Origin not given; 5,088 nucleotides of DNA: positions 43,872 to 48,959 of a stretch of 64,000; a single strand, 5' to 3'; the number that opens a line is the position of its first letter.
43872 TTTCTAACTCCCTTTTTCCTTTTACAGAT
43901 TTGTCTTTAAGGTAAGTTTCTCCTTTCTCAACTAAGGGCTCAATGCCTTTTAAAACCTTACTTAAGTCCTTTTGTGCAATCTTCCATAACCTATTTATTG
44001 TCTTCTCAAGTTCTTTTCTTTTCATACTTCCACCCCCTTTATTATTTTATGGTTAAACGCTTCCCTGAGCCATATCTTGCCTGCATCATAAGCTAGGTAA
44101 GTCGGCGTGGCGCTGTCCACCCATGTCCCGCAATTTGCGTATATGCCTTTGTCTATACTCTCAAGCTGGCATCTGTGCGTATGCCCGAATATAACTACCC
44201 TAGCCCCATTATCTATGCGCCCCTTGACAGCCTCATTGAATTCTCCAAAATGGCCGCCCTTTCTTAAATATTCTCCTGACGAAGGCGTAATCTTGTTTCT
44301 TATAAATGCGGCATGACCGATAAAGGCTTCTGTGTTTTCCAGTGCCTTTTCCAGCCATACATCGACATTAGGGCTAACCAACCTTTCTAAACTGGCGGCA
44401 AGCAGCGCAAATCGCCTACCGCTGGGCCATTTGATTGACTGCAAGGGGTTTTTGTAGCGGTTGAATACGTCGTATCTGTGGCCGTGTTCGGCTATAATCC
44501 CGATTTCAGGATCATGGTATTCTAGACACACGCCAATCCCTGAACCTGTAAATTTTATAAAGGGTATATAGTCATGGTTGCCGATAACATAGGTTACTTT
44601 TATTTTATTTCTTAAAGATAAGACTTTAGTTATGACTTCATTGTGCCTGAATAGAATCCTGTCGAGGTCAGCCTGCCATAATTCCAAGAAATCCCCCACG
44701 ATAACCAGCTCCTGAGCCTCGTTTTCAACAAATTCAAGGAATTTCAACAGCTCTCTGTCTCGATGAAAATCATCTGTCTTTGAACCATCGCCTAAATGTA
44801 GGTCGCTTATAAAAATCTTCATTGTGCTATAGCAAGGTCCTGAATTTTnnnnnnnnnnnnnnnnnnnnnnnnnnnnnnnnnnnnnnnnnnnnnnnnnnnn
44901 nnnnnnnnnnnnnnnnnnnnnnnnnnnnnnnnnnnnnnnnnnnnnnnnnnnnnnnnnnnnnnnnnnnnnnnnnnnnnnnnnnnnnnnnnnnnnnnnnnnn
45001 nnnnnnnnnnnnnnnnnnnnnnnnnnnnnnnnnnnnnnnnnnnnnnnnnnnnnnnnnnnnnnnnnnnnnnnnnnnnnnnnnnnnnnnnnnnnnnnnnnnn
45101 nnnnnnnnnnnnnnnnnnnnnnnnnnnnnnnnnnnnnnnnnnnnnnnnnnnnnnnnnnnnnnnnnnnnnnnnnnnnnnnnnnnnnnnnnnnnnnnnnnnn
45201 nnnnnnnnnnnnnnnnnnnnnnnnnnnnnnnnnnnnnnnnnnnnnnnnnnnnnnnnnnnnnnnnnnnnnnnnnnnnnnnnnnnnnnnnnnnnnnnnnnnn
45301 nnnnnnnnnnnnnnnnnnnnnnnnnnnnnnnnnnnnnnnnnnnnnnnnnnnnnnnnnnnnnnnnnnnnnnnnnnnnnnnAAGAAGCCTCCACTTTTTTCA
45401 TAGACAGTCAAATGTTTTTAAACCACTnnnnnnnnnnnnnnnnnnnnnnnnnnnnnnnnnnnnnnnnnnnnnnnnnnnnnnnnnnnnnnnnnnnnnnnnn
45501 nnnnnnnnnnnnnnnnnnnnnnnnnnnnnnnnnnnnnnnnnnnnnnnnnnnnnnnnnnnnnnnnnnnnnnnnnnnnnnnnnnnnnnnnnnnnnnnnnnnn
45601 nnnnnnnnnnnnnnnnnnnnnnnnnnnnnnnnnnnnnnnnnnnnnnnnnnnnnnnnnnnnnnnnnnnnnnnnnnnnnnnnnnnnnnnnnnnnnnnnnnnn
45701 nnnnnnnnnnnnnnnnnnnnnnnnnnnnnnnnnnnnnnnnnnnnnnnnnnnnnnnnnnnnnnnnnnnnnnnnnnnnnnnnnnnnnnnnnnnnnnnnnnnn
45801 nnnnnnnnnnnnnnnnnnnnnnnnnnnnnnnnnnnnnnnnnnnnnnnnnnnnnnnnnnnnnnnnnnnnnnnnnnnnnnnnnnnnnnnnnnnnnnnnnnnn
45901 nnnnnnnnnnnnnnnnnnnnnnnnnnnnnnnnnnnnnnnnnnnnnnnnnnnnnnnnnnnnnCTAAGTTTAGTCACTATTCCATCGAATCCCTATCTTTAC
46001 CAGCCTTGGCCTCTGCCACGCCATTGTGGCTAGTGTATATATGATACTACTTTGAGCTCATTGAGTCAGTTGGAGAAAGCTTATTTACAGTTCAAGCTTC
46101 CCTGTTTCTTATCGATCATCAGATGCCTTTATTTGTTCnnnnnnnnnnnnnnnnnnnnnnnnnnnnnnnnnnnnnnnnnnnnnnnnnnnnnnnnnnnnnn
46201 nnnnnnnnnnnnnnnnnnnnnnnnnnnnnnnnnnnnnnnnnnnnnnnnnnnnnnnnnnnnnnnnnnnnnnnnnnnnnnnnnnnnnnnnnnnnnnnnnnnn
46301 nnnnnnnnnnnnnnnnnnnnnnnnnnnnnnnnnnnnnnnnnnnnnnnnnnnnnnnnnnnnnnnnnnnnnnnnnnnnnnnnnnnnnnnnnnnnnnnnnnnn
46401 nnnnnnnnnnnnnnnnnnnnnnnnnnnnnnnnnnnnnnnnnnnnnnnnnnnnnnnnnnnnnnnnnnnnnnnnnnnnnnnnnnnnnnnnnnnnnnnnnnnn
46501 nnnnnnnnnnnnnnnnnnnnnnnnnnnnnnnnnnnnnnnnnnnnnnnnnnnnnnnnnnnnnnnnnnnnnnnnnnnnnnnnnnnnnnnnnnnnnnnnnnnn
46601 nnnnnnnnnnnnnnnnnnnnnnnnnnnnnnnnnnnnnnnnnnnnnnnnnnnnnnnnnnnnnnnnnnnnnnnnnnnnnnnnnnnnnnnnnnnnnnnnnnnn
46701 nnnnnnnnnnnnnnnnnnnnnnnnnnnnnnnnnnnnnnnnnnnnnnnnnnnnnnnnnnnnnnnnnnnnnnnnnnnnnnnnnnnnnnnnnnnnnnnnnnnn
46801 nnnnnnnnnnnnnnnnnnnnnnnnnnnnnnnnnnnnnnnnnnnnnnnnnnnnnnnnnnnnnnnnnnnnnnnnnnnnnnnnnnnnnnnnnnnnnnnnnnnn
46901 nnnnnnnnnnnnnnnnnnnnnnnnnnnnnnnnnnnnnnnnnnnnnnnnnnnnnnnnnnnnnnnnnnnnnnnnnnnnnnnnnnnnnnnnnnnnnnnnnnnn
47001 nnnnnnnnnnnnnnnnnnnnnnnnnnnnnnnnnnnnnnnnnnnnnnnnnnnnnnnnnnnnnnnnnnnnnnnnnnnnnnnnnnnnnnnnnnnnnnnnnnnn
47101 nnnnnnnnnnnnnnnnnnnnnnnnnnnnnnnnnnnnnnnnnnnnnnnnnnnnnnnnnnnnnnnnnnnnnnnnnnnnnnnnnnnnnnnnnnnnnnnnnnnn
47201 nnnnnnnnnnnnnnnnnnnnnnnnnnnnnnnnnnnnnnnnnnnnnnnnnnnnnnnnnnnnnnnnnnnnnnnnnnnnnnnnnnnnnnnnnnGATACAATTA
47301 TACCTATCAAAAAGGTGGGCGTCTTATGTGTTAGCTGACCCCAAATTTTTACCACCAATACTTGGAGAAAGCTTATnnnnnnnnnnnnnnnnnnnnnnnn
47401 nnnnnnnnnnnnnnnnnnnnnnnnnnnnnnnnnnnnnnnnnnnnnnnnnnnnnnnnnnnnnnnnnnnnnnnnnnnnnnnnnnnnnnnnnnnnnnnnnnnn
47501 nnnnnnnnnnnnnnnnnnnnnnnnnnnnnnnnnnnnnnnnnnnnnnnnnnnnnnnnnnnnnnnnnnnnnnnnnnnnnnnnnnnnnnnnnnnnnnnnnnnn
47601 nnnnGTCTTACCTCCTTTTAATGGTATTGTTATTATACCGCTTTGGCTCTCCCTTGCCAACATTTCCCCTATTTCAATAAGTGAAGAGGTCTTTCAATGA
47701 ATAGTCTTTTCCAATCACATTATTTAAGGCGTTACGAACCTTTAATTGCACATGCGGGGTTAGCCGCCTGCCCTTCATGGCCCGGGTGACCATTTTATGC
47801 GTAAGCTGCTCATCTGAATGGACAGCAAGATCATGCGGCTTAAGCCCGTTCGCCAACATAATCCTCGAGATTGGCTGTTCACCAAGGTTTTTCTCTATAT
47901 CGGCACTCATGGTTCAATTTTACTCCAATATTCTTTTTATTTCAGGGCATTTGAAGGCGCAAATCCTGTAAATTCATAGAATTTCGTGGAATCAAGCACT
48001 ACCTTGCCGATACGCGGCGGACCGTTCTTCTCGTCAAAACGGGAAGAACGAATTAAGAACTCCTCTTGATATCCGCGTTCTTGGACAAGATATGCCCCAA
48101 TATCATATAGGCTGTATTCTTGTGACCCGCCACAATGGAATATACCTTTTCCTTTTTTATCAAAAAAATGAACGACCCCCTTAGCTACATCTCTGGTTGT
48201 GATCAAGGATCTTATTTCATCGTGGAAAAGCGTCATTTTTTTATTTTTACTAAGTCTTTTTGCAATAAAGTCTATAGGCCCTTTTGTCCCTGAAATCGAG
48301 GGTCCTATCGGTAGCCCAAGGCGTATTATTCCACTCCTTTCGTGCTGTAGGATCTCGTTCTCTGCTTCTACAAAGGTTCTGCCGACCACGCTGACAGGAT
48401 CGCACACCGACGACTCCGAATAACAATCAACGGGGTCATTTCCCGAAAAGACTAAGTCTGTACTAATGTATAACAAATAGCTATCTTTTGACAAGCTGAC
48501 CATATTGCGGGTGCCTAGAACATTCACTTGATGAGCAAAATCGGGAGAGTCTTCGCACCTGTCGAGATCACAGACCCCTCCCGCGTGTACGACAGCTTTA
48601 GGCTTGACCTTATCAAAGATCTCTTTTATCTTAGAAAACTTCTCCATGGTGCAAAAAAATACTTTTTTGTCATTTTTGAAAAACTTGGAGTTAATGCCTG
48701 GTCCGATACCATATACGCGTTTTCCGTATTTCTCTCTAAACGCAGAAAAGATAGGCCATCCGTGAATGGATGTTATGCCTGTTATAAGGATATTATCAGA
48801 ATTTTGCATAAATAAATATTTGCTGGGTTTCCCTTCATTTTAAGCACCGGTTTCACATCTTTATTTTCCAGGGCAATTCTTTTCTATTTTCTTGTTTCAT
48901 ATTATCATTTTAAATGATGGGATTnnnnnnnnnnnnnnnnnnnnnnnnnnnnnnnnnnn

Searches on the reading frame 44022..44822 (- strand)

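Call 54: search_protein_families(library=pfam, proteins=[window:44022-44822:-], max_evalue=0.0001)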
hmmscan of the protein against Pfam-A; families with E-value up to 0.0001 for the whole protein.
window:44022-44822:- (266 aa): 2 families
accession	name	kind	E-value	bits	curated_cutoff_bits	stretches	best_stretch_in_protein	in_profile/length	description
PF00149.33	Metallophos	-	1.8e-10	42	21.5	1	4-218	5-191/191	Calcineurin-like phosphoesterase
PF12850.12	Metallophos_2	-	2.5e-08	34.5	27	1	4-237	5-138/154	Calcineurin-like phosphoesterase superfamily domain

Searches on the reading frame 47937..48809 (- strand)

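Call 54: search_protein_families(library=pfam, proteins=[window:47937-48809:-], max_evalue=0.0001)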
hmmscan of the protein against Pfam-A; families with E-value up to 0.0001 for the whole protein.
window:47937-48809:- (290 aa): 4 families
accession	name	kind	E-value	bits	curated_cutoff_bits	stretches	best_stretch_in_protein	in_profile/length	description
PF04321.23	RmlD_sub_bind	-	8.3e-29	101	27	1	7-251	3-237/287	RmlD substrate binding domain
PF01370.27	Epimerase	-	6.3e-16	59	20.9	1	7-224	1-237/240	NAD dependent epimerase/dehydratase family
PF02719.21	Polysacc_synt_2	-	7.2e-06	25.8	20.2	1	50-248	58-250/293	Polysaccharide biosynthesis protein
PF16363.11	GDP_Man_Dehyd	-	7.3e-05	22.8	27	0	47-140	53-151/332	GDP-mannose 4,6 dehydratase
